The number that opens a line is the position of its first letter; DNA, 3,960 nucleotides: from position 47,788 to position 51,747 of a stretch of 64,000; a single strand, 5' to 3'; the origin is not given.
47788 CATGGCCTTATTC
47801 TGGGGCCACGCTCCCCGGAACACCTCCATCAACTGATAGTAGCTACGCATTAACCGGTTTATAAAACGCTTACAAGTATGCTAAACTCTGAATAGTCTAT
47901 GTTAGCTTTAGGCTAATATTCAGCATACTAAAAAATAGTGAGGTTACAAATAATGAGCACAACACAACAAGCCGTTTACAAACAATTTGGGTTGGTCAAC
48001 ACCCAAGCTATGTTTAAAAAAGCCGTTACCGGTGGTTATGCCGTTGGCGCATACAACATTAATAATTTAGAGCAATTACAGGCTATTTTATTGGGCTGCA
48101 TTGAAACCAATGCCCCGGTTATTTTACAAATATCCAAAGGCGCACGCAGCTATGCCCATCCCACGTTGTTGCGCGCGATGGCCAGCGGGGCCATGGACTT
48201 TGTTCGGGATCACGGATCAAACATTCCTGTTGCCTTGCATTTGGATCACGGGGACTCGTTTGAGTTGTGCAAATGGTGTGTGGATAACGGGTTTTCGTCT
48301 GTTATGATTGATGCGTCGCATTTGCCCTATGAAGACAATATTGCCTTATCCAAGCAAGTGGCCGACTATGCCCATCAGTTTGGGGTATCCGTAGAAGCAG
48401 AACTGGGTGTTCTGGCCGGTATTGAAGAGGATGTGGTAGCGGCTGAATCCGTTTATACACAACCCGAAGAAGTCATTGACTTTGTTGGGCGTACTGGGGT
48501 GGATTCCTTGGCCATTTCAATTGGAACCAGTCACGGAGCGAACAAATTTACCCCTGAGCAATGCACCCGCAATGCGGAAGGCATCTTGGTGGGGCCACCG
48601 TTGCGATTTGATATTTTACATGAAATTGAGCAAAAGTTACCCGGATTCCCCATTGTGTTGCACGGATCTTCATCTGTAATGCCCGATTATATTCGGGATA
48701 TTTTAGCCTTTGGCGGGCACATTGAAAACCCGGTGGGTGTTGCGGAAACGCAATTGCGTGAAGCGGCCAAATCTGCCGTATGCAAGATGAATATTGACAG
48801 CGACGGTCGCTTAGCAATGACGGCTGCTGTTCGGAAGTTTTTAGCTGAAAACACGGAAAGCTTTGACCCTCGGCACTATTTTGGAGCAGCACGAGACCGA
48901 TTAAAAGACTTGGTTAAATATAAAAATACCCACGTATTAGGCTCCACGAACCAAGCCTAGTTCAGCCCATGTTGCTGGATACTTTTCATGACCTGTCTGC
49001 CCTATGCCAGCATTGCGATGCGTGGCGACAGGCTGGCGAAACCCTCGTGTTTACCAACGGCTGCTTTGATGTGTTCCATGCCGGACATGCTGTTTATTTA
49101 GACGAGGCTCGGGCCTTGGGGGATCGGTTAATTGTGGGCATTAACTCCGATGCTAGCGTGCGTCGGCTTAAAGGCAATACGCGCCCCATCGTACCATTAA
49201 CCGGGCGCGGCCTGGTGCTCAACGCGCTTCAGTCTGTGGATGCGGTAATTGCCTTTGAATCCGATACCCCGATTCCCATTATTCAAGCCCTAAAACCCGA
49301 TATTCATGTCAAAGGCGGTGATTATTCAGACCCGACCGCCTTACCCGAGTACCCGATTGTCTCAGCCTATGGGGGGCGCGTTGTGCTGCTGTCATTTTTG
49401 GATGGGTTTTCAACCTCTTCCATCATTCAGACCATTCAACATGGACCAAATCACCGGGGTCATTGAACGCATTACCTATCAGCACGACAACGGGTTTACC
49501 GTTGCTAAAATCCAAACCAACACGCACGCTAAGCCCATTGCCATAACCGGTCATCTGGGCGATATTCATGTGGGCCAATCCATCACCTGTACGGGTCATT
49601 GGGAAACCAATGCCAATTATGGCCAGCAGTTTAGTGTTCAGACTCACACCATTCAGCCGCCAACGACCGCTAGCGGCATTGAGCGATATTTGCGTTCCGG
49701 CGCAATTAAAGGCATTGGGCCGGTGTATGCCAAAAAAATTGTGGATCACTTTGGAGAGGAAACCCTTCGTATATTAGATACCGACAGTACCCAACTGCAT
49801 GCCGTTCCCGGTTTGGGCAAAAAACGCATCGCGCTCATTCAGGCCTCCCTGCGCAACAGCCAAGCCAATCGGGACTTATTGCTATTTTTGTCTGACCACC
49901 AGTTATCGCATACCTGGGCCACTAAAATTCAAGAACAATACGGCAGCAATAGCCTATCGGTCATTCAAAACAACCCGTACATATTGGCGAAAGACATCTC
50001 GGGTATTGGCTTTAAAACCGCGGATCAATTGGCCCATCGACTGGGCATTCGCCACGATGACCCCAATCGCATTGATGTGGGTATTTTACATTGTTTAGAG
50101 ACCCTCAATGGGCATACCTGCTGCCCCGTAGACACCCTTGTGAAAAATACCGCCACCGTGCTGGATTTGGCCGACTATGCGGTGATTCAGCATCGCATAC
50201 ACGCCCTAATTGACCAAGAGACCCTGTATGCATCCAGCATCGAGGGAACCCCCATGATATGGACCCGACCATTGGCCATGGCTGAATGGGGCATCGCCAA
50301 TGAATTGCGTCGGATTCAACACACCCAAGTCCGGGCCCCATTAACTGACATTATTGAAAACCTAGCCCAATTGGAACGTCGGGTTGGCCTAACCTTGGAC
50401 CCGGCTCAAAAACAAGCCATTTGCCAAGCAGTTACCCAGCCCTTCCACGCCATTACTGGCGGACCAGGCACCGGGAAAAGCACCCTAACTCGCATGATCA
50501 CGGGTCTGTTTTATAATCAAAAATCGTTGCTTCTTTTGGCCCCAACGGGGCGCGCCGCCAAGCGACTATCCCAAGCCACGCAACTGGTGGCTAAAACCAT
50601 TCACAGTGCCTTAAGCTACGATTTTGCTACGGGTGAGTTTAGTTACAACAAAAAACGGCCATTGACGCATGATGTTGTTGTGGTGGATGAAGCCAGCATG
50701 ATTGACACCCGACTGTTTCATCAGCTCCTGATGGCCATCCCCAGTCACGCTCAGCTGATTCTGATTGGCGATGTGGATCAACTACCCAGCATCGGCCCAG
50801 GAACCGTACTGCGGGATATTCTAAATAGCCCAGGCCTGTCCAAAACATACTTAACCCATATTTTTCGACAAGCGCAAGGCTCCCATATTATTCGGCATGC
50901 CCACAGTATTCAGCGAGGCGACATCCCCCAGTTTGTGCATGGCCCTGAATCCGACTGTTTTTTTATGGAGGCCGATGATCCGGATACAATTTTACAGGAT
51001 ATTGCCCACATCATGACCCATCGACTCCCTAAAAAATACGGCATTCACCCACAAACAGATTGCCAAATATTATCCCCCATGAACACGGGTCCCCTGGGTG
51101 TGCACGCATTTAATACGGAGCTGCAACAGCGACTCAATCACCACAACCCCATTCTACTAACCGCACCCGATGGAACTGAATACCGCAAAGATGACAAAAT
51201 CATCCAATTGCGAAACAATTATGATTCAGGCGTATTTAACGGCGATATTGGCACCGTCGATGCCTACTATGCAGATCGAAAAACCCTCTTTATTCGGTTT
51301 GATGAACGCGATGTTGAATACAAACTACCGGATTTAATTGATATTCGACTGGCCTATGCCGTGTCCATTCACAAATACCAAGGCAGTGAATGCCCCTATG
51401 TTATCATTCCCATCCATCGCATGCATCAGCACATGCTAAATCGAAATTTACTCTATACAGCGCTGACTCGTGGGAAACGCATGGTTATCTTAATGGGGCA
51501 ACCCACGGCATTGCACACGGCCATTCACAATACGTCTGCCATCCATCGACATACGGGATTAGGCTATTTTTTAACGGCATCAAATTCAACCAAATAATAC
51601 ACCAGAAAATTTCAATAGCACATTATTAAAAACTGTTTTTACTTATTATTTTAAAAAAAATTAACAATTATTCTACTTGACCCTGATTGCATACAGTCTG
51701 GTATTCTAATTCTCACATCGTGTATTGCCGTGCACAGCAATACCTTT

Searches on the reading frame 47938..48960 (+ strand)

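Call 45: search_protein_families(library=pfam, proteins=[window:47938-48960:+], max_evalue=0.00001)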
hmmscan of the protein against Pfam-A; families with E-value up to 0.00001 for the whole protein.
window:47938-48960:+ (340 aa): 1 family
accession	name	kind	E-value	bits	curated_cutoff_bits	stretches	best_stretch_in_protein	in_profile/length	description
PF01116.26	F_bP_aldolase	-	4.7e-91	305.6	25.5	1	20-338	1-276/277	Fructose-bisphosphate aldolase class-II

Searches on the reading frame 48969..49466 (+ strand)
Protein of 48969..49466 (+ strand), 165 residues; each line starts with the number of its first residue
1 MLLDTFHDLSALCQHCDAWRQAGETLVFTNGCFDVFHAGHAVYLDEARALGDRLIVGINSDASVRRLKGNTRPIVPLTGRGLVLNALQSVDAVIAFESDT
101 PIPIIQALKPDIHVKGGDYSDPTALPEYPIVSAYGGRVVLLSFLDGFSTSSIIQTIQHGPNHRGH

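Call 45: search_protein_families(library=pfam, proteins=[window:48969-49466:+], max_evalue=0.00001)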
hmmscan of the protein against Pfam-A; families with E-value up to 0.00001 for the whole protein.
window:48969-49466:+ (165 aa): 1 family
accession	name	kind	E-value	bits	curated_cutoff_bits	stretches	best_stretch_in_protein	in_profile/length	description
PF01467.32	CTP_transf_like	-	4.7e-17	62.9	21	1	28-135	1-103/133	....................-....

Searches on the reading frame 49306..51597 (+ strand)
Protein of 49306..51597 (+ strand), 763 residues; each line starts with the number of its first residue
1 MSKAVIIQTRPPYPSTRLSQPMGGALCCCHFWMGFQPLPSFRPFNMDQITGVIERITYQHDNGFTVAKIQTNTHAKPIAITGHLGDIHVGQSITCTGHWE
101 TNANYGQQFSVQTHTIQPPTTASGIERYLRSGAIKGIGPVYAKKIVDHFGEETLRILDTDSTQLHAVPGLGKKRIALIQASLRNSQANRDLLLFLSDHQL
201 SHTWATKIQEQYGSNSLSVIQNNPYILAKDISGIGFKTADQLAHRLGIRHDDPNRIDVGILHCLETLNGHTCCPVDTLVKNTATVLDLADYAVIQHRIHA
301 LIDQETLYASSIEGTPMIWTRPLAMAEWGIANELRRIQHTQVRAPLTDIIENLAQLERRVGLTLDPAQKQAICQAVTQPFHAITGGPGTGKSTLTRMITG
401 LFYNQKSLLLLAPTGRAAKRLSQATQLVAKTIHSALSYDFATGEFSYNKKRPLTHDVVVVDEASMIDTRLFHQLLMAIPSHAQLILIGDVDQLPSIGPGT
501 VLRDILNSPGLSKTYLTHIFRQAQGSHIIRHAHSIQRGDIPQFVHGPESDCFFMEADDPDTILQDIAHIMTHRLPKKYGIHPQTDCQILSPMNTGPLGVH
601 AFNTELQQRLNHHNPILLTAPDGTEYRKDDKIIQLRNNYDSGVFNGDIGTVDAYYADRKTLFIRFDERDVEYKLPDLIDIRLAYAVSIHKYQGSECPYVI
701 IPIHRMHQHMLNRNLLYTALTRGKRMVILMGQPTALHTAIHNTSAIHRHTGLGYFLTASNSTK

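Call 21: search_protein_families(library=pfam, proteins=[window:49306-51597:+], max_evalue=0.001)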
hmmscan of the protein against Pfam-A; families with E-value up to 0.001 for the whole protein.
window:49306-51597:+ (763 aa): 13 families
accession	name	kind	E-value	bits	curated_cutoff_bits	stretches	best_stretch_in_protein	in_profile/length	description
PF13245.12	AAA_19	-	2.2e-38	131.9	25.1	1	368-498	1-134/134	AAA domain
PF13604.12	AAA_30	-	1.6e-37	129.5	27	1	364-543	2-176/191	AAA domain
PF14490.11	HHH_RecD2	-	2.8e-32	110.9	27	1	186-272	3-92/92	ATP-dependent RecD2 DNA helicase HHH domain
PF23139.1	OB_YrrC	-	1.9e-20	73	27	1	46-118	1-75/76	ATP-dependent DNA helicase YrrC, OB-fold domain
PF13538.12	UvrD_C_2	-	2.7e-16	59.6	27.4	1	682-730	1-52/52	UvrD-like helicase C-terminal domain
PF18335.7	SH3_13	-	2.9e-16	59.4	41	1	603-665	2-65/65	ATP-dependent RecD-like DNA helicase SH3 domain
PF14520.12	HHH_5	-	1.6e-09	38.6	27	1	134-183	7-56/57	Helix-hairpin-helix domain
PF01443.25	Viral_helicase1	-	7.1e-09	36.2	21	1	383-496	3-100/228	Viral superfamily 1 RNA helicase core domain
PF13086.12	AAA_11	-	2.7e-07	31.1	27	0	423-495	191-252/257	AAA domain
PF05127.21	NAT10_TcmA_helicase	-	9.1e-06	26.1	22.7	1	383-477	2-112/176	RNA cytidine acetyltransferase NAT10/TcmA, helicase domain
PF13401.12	AAA_22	-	2.5e-05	25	27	1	377-489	4-123/130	AAA domain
PF05970.20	PIF1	-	0.00049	20.2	25.9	0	383-474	27-122/223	PIF1-like helicase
PF00005.33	ABC_tran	-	0.00064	20.8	25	0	381-412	14-45/137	ABC transporter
